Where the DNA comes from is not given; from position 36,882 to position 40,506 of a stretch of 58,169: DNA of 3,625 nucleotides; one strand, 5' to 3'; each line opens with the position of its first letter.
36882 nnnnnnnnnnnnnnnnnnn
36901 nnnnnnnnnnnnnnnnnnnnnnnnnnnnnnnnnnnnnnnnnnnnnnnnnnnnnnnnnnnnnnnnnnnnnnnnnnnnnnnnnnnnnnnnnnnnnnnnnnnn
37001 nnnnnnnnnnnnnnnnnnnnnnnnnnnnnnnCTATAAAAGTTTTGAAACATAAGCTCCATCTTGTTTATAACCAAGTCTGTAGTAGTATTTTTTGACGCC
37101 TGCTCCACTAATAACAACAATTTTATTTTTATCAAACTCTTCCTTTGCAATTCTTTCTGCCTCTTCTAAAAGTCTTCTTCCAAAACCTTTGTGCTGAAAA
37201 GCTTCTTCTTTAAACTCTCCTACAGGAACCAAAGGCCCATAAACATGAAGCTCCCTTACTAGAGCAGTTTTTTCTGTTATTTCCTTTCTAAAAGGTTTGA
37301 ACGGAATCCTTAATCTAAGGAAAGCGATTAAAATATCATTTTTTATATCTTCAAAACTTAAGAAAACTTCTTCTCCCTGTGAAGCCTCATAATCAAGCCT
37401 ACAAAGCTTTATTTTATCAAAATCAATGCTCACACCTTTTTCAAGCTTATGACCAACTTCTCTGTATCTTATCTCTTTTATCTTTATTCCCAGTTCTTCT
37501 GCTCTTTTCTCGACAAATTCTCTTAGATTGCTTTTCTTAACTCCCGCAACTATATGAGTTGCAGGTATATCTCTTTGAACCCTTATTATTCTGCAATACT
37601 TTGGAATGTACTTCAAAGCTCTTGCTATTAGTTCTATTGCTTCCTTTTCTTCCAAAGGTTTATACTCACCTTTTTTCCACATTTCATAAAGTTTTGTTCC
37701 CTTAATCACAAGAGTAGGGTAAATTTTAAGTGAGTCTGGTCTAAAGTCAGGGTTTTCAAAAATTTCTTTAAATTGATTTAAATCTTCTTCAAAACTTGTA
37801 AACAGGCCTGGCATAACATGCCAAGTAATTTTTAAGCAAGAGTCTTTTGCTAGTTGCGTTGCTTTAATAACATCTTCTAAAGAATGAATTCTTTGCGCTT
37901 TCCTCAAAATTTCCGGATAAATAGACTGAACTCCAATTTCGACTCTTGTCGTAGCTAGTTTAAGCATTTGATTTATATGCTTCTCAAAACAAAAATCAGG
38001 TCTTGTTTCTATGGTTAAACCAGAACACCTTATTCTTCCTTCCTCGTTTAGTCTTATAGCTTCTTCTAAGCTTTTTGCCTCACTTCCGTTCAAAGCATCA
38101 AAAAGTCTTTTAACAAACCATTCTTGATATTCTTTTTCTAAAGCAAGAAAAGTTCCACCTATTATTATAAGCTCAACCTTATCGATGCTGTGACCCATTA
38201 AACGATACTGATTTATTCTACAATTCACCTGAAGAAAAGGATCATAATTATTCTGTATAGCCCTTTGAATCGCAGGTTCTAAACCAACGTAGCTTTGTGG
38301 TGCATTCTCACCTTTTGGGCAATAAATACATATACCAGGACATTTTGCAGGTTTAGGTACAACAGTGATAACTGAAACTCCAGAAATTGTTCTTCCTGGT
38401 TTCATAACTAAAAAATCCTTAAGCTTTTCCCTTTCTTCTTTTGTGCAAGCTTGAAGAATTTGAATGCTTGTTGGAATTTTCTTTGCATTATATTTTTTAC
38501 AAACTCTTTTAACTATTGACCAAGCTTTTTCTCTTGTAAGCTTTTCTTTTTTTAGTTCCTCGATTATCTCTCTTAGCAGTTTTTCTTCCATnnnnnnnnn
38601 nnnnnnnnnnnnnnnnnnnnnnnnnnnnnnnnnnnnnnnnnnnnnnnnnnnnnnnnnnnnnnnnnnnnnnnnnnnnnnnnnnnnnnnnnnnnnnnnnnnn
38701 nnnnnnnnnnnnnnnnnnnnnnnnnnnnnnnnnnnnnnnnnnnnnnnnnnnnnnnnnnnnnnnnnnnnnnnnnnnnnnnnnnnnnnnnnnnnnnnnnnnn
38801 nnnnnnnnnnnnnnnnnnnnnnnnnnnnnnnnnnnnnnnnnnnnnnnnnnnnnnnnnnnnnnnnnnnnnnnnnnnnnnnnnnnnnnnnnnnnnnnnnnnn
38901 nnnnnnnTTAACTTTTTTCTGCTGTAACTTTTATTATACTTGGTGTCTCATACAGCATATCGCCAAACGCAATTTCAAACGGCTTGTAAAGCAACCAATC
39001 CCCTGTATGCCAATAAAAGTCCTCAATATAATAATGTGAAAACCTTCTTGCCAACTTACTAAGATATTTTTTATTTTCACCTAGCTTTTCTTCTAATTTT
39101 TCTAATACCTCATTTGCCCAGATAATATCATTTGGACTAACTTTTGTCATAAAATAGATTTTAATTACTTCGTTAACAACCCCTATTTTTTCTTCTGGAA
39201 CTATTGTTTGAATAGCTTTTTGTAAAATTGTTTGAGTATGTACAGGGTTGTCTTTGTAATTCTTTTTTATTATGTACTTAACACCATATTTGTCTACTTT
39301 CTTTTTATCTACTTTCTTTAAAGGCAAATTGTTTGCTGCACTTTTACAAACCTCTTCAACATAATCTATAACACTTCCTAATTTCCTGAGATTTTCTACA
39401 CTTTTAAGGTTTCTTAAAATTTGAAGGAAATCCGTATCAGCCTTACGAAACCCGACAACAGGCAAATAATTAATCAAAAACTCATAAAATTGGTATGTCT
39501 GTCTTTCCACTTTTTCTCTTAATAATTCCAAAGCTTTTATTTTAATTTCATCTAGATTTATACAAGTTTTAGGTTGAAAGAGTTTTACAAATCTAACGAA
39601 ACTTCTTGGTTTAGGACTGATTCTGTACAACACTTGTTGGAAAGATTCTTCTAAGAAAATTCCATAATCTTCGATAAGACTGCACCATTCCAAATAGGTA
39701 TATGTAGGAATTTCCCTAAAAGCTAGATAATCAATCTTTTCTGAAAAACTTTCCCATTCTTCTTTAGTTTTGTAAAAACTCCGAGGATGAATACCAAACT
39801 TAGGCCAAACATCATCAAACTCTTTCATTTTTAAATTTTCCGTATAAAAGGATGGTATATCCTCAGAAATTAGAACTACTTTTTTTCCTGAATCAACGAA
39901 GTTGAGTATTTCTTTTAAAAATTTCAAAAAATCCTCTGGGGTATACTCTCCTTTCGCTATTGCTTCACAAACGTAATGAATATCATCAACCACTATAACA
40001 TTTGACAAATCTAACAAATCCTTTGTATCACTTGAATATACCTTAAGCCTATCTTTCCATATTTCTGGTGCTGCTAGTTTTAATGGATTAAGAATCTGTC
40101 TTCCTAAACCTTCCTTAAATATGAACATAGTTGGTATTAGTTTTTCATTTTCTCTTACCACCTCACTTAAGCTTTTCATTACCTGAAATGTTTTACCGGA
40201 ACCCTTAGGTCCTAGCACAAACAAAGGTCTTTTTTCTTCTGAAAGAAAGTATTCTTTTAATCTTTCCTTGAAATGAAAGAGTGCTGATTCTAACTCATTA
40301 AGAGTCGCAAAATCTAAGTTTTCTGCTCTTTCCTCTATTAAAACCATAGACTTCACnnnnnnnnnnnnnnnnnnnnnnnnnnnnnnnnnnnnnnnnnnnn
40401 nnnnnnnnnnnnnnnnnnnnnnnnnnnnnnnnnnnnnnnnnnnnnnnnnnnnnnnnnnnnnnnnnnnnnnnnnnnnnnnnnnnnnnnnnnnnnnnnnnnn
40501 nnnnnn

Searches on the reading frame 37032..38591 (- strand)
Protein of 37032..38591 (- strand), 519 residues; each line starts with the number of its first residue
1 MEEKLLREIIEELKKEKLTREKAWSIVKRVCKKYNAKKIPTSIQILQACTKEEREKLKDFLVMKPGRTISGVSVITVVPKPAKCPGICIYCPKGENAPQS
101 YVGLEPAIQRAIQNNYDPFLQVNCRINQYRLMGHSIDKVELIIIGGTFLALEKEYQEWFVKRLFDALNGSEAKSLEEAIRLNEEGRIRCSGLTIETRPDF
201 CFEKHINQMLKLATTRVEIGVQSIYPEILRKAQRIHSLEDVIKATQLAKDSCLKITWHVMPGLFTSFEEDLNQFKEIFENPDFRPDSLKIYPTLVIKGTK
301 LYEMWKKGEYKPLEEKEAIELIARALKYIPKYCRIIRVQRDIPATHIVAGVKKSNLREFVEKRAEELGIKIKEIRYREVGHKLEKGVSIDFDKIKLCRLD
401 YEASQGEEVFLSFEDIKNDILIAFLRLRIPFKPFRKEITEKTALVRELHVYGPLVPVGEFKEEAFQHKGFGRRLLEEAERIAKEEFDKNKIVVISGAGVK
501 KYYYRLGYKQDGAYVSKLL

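Call 29: search_protein_families(library=pfam, proteins=[window:37032-38591:-], max_evalue=0.001)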
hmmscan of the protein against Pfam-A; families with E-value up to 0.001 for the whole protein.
window:37032-38591:- (519 aa): 5 families
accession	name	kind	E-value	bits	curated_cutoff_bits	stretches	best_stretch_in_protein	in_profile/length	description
PF16199.10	Radical_SAM_C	-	1.2e-27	96.2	31.9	1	285-365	1-84/85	Radical_SAM C-terminal domain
PF04055.27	Radical_SAM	-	3e-15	57.2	29.5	1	83-274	6-162/166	Radical SAM superfamily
PF23613.1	ELP3_N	-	1.9e-11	44.2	27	1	4-69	3-70/70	ELP3 N-terminal domain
PF13673.13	Acetyltransf_10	-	8.4e-05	23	23.6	1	463-513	61-112/128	Acetyltransferase (GNAT) domain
PF00583.31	Acetyltransf_1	-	0.00064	20.4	20.7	0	418-508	41-116/116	Acetyltransferase (GNAT) family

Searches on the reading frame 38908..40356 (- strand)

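Call 29: search_protein_families(library=pfam, proteins=[window:38908-40356:-], max_evalue=0.001)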
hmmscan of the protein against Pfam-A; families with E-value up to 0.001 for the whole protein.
window:38908-40356:- (482 aa): 3 families
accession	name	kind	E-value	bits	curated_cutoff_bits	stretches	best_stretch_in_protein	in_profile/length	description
PF13401.12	AAA_22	-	1.3e-06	29.2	27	1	41-163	4-119/130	AAA domain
PF00308.24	Bac_DnaA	-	0.00016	22.3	23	1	42-169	34-142/162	Bacterial DnaA ATPAse domain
PF13191.12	AAA_16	-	0.00065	20.7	32.6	0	41-167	23-141/167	AAA ATPase domain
